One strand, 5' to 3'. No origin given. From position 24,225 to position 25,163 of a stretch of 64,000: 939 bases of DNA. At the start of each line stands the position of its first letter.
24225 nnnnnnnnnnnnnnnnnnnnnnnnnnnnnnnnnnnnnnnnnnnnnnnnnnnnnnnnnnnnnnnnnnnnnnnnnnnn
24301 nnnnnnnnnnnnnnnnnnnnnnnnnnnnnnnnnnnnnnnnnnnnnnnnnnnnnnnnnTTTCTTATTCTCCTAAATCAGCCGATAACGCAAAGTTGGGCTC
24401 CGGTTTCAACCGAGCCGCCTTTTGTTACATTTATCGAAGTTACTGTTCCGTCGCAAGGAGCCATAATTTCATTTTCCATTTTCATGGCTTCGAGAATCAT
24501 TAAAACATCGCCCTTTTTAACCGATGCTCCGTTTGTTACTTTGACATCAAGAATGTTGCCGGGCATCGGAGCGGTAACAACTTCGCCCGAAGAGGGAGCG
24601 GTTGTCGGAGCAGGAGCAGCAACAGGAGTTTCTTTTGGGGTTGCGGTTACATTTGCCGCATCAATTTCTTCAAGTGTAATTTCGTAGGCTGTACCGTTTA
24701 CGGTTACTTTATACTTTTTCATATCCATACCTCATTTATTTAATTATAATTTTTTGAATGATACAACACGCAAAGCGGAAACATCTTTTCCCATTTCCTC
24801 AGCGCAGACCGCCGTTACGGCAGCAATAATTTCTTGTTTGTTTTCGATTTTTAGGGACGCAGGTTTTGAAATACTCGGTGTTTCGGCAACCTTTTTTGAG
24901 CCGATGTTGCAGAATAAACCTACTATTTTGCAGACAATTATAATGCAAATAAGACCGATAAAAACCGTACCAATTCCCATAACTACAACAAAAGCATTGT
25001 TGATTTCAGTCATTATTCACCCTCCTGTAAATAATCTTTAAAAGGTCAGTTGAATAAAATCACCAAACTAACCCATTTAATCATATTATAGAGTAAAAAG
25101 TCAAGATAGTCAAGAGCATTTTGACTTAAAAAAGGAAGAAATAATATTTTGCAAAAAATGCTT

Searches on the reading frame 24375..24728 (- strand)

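Call 11: search_protein_families(library=pfam, proteins=[window:24375-24728:-])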
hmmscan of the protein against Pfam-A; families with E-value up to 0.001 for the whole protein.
window:24375-24728:- (117 aa): 7 families
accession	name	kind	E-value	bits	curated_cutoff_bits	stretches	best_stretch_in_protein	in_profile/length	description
PF00364.28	Biotin_lipoyl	-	8.4e-20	70.8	22.1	1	50-116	2-73/73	Biotin-requiring enzyme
PF13533.13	Biotin_lipoyl_2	-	5.9e-12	45.5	29.8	1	51-80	3-32/32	Biotin-lipoyl like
PF13437.12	HlyD_3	-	1.2e-07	32.8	22.2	0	50-79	1-30/106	HlyD family secretion protein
PF16576.10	HlyD_D23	-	2.3e-06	27.5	30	0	85-116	108-139/214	Barrel-sandwich domain of CusB or HlyD membrane-fusion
PF01597.25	GCV_H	-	7.7e-05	23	22.2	1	57-101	31-76/122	Glycine cleavage H-protein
PF05896.17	NQRA_N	-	0.00015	22.3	25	1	50-100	30-79/94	NqrA N-terminal barrel-sandwich hybrid domain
PF00358.26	PTS_EIIA_1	-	0.00022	21.4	27.2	0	85-103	37-55/127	phosphoenolpyruvate-dependent sugar phosphotransferase system, EIIA 1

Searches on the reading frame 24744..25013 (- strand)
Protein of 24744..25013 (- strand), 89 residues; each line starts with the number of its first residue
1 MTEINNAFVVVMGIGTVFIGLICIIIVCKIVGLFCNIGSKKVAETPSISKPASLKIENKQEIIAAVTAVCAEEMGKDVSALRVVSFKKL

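Call 11: search_protein_families(library=pfam, proteins=[window:24744-25013:-])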
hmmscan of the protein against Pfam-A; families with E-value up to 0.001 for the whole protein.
window:24744-25013:- (89 aa): 1 family
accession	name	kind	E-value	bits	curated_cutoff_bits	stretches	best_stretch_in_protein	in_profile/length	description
PF04277.18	OAD_gamma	-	2.1e-09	38.4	27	1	9-71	6-73/76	Oxaloacetate decarboxylase, gamma chain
